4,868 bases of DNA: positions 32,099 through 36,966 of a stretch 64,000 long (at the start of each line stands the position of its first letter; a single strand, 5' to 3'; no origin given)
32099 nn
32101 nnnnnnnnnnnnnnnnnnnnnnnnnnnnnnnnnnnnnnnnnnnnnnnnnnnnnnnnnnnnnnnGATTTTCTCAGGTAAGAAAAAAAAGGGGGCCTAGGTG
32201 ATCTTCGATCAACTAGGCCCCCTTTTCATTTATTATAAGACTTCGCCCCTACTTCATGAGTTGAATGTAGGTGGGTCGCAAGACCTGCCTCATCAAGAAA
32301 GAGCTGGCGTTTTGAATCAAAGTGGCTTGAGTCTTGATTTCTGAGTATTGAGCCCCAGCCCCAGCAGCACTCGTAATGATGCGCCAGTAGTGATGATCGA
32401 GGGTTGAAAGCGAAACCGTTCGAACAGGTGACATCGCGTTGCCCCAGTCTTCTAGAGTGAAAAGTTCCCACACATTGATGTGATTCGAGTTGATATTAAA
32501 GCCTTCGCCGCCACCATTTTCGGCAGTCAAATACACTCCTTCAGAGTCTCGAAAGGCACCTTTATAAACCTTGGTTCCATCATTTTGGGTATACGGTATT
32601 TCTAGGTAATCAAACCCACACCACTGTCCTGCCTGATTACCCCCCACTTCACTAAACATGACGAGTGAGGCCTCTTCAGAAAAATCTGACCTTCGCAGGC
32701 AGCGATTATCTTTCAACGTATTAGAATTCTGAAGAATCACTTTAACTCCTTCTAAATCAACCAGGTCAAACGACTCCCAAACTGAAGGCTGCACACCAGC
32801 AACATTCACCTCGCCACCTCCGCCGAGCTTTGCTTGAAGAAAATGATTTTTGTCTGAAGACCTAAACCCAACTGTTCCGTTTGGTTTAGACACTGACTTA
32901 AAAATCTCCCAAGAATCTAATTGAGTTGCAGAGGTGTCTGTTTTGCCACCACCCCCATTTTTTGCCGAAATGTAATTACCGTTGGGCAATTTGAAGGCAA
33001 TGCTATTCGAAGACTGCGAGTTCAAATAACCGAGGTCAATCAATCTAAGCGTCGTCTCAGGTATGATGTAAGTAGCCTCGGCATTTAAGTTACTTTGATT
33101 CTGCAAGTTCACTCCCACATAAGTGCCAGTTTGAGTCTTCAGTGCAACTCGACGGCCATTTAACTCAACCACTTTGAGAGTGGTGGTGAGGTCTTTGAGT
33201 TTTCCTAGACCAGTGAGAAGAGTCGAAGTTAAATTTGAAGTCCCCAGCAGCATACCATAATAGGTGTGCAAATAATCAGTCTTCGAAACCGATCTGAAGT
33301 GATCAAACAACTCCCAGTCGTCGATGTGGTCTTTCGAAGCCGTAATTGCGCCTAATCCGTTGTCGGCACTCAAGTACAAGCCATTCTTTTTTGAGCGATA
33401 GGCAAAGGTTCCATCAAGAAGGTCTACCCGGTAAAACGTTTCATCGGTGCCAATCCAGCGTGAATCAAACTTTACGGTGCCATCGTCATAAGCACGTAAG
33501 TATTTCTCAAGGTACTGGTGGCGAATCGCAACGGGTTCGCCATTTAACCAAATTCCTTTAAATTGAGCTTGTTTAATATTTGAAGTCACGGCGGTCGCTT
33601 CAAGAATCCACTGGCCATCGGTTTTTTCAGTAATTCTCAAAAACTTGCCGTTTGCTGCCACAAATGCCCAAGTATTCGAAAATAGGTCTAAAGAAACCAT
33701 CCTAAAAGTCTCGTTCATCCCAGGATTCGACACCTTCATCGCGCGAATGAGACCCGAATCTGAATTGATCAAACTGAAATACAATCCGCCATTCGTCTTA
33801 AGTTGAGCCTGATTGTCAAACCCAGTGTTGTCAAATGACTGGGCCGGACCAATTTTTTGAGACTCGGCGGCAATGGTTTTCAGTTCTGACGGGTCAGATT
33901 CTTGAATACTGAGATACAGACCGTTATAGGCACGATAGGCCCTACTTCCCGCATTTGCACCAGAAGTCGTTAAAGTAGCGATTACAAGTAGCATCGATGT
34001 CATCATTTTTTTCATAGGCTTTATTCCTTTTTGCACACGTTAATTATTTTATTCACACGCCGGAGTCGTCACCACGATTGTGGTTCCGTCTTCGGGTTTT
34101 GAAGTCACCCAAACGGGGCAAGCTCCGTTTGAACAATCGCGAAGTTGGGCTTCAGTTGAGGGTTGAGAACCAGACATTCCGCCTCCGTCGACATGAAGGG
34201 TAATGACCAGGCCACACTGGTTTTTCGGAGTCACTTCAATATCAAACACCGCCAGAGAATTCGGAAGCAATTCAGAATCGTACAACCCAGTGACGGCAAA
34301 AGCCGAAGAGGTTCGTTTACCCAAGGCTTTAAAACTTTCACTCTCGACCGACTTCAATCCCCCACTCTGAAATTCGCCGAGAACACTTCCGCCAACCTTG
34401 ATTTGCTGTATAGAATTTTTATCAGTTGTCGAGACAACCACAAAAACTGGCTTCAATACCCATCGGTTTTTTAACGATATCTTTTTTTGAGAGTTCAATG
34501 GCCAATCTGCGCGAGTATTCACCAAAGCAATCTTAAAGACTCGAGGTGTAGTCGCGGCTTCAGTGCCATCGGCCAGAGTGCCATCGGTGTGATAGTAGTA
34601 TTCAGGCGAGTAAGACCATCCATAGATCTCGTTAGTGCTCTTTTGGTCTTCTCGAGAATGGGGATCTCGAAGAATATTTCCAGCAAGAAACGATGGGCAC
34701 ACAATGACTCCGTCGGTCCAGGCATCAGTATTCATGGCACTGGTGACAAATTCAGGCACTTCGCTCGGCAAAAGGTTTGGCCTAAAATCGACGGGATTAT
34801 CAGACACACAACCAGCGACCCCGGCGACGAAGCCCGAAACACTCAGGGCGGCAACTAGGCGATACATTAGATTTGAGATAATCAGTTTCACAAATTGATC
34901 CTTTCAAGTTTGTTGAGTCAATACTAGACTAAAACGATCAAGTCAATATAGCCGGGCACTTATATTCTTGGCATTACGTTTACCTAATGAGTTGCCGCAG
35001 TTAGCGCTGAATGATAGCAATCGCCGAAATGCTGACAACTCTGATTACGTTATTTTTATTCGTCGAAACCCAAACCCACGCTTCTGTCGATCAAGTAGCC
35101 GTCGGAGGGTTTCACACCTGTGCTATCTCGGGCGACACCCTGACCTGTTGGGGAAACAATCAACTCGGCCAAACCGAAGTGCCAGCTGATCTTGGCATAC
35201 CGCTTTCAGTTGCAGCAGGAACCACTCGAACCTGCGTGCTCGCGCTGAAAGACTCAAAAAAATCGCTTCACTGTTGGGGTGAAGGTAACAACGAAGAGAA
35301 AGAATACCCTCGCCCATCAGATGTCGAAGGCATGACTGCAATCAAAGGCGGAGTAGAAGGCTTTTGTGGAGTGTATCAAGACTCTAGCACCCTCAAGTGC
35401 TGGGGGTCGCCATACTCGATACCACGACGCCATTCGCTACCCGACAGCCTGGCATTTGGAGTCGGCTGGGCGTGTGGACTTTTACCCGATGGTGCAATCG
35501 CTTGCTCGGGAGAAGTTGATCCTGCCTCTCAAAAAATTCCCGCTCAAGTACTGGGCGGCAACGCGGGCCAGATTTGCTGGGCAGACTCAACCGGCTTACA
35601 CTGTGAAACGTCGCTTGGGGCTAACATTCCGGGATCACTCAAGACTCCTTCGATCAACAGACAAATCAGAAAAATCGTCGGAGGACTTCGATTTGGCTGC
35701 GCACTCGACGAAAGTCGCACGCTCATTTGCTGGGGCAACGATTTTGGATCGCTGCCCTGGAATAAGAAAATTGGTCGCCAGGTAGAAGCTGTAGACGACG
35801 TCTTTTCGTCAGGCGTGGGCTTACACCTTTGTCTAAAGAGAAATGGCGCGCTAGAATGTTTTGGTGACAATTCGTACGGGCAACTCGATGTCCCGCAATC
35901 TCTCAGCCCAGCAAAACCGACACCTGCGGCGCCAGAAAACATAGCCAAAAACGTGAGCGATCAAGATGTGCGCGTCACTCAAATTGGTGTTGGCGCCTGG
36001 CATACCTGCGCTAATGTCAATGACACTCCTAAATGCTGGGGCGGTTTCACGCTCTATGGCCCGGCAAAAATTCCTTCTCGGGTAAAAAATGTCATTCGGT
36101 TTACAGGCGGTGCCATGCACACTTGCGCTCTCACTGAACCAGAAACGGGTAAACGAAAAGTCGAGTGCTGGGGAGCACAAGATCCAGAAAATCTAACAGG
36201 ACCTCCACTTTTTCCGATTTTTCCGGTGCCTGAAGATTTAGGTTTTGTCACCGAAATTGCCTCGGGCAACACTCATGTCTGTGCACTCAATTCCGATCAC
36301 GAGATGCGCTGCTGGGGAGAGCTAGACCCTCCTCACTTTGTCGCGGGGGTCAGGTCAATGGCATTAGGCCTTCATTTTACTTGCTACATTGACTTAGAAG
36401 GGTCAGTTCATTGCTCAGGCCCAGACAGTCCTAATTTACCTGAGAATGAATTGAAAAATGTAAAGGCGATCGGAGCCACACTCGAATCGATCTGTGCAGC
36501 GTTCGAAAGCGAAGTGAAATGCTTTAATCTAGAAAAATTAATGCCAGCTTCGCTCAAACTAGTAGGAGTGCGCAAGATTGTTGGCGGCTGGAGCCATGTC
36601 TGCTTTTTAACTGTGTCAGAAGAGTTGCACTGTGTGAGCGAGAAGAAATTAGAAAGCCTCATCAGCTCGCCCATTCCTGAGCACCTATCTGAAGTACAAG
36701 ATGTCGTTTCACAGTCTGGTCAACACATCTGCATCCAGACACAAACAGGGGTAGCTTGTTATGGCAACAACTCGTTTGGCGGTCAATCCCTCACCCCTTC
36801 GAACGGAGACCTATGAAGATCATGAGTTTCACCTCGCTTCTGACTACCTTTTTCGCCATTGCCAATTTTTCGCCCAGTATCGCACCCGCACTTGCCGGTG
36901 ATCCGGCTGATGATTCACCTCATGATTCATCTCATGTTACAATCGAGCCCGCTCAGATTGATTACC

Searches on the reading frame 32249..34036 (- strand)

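Call 71: search_protein_families(library=pfam, proteins=[window:32249-34036:-], max_evalue=0.00001)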
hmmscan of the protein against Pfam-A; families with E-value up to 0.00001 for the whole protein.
window:32249-34036:- (595 aa): 3 families
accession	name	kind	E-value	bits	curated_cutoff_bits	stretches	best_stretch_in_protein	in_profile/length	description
PF25490.1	DUF7910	-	3.5e-21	76.2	35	1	205-315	3-118/140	Domain of unknown function (DUF7910)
PF06229.18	FRG1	-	4.6e-09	36.7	27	0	290-324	33-65/189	FRG1-like domain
PF06268.19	Fascin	-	6.8e-08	33.1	23.1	0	175-245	41-107/108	Fascin domain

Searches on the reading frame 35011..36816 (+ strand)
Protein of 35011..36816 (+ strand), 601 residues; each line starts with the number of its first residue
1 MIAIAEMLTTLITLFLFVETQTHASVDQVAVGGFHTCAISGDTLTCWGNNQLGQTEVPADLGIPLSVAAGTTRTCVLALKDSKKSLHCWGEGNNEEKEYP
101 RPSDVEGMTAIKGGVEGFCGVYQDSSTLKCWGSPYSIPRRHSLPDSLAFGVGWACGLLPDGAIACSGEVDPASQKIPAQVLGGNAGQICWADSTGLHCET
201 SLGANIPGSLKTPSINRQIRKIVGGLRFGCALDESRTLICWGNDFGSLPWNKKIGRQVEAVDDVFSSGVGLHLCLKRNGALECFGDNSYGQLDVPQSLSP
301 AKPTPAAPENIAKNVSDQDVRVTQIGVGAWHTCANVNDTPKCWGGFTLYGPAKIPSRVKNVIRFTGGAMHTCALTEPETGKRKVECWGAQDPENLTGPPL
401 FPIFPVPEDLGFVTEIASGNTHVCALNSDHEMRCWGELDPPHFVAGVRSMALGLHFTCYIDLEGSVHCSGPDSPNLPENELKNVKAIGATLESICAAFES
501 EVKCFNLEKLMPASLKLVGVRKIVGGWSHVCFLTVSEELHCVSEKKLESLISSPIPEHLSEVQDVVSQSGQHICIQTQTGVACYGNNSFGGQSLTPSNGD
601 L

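Call 71: search_protein_families(library=pfam, proteins=[window:35011-36816:+], max_evalue=0.00001)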
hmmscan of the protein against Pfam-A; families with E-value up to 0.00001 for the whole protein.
window:35011-36816:+ (601 aa): 3 families
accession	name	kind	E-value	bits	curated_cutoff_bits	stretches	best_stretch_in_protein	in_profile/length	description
PF13540.12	RCC1_2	-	2.9e-29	100.5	22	0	413-436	1-24/30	Regulator of chromosome condensation (RCC1) repeat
PF25390.1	WD40_RLD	-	8.8e-28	98.1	150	1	205-338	124-264/363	RCC1-like domain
PF00415.24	RCC1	-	5.4e-10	40.1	21.7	0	283-334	6-49/50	Regulator of chromosome condensation (RCC1) repeat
